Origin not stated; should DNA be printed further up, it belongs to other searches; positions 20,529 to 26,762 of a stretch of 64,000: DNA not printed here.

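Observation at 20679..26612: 1,977-aa VirB6/TrbL-core protein with a Cys-rich N-terminal ectodomain of about 1,100 aa and a charged tail of about 540 aa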

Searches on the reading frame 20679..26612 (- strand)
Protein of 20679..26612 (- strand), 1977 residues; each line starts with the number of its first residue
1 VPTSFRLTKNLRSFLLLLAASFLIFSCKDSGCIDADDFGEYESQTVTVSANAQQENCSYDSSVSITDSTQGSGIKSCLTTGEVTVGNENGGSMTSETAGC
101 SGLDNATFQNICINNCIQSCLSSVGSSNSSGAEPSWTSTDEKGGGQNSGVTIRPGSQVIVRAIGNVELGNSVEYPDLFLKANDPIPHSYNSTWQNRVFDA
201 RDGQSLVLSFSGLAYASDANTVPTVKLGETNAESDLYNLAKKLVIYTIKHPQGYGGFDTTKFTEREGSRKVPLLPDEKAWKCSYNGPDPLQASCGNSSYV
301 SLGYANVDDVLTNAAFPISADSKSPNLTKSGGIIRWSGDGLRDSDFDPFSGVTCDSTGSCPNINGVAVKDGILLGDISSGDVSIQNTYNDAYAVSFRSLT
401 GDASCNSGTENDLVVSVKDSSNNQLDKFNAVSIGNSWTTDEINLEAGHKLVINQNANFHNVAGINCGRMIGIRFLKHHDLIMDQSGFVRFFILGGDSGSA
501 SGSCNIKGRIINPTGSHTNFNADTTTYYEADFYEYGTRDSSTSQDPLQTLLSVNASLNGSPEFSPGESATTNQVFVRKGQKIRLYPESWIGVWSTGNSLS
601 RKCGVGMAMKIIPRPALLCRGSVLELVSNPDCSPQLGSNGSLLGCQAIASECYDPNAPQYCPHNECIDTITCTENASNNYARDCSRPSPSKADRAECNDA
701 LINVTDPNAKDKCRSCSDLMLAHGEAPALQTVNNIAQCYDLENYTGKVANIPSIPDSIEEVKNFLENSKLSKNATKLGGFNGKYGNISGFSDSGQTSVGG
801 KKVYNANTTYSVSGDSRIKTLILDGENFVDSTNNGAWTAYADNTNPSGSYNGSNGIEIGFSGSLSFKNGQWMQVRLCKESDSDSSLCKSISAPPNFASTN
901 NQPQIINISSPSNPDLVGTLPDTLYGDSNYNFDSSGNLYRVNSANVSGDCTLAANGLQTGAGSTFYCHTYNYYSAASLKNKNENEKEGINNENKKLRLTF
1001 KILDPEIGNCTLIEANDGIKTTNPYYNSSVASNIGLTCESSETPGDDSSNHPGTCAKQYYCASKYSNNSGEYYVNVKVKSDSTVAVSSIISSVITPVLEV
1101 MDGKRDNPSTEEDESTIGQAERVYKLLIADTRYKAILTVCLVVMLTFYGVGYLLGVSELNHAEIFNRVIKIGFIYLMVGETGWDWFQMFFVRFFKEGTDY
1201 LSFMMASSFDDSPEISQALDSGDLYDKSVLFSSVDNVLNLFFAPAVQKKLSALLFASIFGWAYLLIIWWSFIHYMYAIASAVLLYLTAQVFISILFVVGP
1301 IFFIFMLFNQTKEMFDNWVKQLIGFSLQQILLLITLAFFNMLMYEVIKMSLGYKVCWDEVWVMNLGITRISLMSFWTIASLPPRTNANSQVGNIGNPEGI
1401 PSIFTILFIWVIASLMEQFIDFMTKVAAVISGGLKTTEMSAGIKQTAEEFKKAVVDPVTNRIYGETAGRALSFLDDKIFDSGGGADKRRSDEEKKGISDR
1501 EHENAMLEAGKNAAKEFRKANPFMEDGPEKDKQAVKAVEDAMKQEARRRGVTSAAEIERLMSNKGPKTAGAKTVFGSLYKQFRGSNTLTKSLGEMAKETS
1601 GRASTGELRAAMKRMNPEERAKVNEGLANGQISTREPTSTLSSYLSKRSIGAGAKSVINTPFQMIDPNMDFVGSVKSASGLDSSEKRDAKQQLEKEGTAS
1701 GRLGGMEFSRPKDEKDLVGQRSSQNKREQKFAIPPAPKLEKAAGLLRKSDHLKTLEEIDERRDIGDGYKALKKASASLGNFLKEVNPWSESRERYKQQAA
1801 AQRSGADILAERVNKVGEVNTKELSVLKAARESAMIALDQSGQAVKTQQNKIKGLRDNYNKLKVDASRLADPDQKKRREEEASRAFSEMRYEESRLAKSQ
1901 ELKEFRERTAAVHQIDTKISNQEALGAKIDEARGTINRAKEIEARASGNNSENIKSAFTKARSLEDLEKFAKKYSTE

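Call 3: search_protein_families(library=pfam, proteins=[window:20679-26612:-], max_evalue=1)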
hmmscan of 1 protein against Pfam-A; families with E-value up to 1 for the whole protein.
window:20679-26612:- (1977 aa): 2 families
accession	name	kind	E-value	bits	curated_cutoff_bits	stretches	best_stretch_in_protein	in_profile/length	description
PF04610.19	TrbL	-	3e-18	66.8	25.9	1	1142-1347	2-184/215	TrbL/VirB6 plasmid conjugal transfer protein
PF05486.17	SRP9-21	-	0.11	13.3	21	1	963-1011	21-65/89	Signal recognition particle 9 kDa protein (SRP9)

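Call 4: search_protein_families(library=ncbifam, proteins=[window:20679-26612:-], max_evalue=1)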
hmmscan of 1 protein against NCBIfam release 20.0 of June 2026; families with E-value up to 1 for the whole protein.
window:20679-26612:- (1977 aa): 2 families
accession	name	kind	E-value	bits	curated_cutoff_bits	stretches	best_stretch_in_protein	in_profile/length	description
NF010426.0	PRK13852.1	equivalog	1.6e-05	24.3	206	1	1274-1354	153-233/295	type IV secretion system protein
NF049857.1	InaC_CT813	equivalog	0.84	9.5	200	0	1781-1884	100-192/241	inclusion membrane protein InaC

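Call 9: find_homologous_proteins(query=window:20679-26612:-)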
Query window:20679-26612:- (1977 aa): 91 proteins with E <= 0.001 among 8000 candidates.
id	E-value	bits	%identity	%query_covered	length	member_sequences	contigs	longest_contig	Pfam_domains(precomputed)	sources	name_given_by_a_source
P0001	0.0e+0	4492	100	100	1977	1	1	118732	PF04610.20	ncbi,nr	ncbi:MAG: type IV secretion system protein [Proteobacteria bacterium]|nr:type IV secretion system pr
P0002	0.0e+0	2730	64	98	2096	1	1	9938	PF04610.20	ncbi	-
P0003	0.0e+0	2196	52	99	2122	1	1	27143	PF04610.20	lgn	-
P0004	0.0e+0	2147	52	98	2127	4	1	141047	PF04610.20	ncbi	-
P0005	0.0e+0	2126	52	99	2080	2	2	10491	PF04610.20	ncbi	-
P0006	0.0e+0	2095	52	98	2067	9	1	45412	PF04610.20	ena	-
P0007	0.0e+0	2088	51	98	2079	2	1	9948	PF04610.20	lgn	-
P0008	0.0e+0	2069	50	100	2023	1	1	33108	PF04610.20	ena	-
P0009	0.0e+0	2053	51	99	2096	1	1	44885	PF04610.20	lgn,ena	-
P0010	0.0e+0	2040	51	100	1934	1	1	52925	PF04610.20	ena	-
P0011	0.0e+0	1997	53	91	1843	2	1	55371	PF04610.20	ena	-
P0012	0.0e+0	1997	50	99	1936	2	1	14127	PF04610.20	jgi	jgi:type IV secretory pathway VirB6-like protein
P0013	0.0e+0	1975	50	100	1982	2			PF04610.20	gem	-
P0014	0.0e+0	1938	49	100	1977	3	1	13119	PF04610.20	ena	-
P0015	0.0e+0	1718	45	98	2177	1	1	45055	PF04610.20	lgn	-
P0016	0.0e+0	1670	45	97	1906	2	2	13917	PF04610.20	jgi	jgi:type IV secretory pathway VirB6-like protein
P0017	0.0e+0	1669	44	99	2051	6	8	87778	PF04610.20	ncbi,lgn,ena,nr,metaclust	ncbi:MAG: hypothetical protein A2887_02600 [Alphaproteobacteria bacterium RIFCSPLOWO2_01_FULL_40_26]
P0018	0.0e+0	1664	45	99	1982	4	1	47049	PF04610.20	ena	-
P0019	0.0e+0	1620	44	98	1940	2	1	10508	PF04610.20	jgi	-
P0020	0.0e+0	1616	44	98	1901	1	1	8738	PF04610.20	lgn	-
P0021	0.0e+0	1614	43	98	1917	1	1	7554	PF04610.20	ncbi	-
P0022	0.0e+0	1614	46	93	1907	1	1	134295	PF04610.20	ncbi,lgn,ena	-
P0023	0.0e+0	1614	44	98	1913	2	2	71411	PF04610.20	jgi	jgi:type IV secretory pathway VirB6-like protein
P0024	0.0e+0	1601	43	99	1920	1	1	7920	PF04610.20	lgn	-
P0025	0.0e+0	1583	49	82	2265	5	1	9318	PF04610.20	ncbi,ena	-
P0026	0.0e+0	1545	43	97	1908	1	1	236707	PF04610.20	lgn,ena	-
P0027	0.0e+0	1526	42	99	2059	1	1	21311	PF04610.20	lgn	-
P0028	0.0e+0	1522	43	98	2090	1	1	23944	PF04610.20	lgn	-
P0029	0.0e+0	1483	41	97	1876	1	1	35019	PF04610.20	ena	-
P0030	0.0e+0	1450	43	91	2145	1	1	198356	PF04610.20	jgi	jgi:type IV secretory pathway VirB6-like protein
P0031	0.0e+0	1432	41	98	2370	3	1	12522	PF04610.20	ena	-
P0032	0.0e+0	1425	45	85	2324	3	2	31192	PF04610.20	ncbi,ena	-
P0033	0.0e+0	1423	46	82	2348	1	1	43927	PF04610.20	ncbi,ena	-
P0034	0.0e+0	1421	47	82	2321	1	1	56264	PF04610.20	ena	-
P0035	0.0e+0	1414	41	96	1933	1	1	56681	PF04610.20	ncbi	-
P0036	0.0e+0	1413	45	83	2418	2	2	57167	PF04610.20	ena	-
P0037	0.0e+0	1408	41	98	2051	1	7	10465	PF04610.20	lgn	-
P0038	0.0e+0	1402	42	98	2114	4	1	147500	PF04610.20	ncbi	-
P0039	0.0e+0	1398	45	83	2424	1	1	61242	PF04610.20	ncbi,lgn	ncbi:MAG: type IV secretion system protein [Pseudomonadota bacterium]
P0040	0.0e+0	1397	41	97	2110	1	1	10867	PF04610.20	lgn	-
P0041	0.0e+0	1396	45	82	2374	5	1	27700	PF04610.20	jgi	-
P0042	0.0e+0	1396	45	82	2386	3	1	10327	PF04610.20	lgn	-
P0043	0.0e+0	1395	46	82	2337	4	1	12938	PF04610.20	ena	-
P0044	0.0e+0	1395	45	83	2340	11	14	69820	PF04610.20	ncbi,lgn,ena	-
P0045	0.0e+0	1386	40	100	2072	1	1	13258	PF04610.20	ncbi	-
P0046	0.0e+0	1384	45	83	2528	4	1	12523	PF04610.20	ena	-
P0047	0.0e+0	1380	40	98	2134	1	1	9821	PF04610.20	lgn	-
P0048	0.0e+0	1373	41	94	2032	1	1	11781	PF04610.20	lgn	-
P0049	0.0e+0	1366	40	99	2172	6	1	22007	PF04610.20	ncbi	-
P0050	0.0e+0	1339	40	97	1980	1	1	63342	PF04610.20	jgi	jgi:type IV secretory pathway VirB6-like protein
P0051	0.0e+0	1321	44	82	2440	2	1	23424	PF04610.20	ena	-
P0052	0.0e+0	1314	43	82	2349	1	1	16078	PF04610.20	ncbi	-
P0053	0.0e+0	1313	44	82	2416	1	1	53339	PF04610.20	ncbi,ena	-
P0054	0.0e+0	1312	44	82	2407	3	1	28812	PF04610.20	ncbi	-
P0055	0.0e+0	1312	40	52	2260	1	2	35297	PF04610.20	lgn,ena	-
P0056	0.0e+0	1311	44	82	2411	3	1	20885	PF04610.20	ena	-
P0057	0.0e+0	1307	40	95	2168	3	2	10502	PF04610.20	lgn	-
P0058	0.0e+0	1307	43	85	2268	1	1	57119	PF04610.20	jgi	jgi:type IV secretory pathway VirB6-like protein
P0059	0.0e+0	1304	40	51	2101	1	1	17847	PF04610.20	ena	-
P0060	0.0e+0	1301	40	87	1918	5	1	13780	PF04610.20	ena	-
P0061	0.0e+0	1291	40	95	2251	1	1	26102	PF04610.20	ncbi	-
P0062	0.0e+0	1290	42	86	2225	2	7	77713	PF04610.20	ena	-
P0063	0.0e+0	1289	38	99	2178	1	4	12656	PF04610.20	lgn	-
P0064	0.0e+0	1286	42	86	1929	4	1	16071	PF04610.20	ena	-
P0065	0.0e+0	1276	43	82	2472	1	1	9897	PF04610.20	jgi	jgi:type IV secretory pathway VirB6-like protein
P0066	0.0e+0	1275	42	87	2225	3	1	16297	PF04610.20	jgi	jgi:type IV secretory pathway VirB6-like protein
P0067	0.0e+0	1273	39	97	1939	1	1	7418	PF04610.20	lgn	-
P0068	0.0e+0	1263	41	86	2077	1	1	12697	PF04610.20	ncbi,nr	ncbi:MAG: type IV secretion system protein [Rickettsiales bacterium]|nr:type IV secretion system pro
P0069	0.0e+0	1259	39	97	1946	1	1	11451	PF04610.20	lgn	-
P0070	0.0e+0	1243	39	96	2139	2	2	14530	PF04610.20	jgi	jgi:hypothetical protein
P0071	0.0e+0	1233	42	81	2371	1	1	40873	PF04610.20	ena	-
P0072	0.0e+0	1231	41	81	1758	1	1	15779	PF04610.20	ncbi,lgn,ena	-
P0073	0.0e+0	1225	39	89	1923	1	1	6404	PF04610.20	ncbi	-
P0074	0.0e+0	1222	36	100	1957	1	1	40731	PF04610.20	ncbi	-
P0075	0.0e+0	1222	40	87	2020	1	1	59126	PF04610.20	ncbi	-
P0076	0.0e+0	1212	40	87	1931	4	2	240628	PF04610.20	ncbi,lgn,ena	-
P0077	0.0e+0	1203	38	98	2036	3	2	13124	PF04610.20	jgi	jgi:type IV secretory pathway VirB6-like protein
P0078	0.0e+0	1196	40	87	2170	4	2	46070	PF04610.20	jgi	-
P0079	0.0e+0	1191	39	94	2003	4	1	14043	PF04610.20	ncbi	-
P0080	0.0e+0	1188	40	81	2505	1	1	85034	PF04610.20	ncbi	-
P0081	0.0e+0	1182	41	81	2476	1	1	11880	PF04610.20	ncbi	-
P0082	0.0e+0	1154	33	83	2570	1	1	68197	PF04610.20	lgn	-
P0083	0.0e+0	1127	40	83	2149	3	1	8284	PF04610.20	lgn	-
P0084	0.0e+0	1121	39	83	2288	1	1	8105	PF04610.20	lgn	-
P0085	0.0e+0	1114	37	95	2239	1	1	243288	PF04610.20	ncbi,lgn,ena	-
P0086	0.0e+0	1104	35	72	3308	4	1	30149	PF02140.24,PF04610.20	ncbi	-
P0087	0.0e+0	1101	36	93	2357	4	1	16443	PF04610.20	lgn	-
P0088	0.0e+0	1051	36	97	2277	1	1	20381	PF04610.20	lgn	-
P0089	8.2e-289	980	35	62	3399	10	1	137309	PF02140.24,PF04610.20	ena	-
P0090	5.1e-286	971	35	63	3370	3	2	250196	PF02140.24,PF04610.20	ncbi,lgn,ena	-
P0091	3.0e-235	802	33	81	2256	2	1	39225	PF04610.20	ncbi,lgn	-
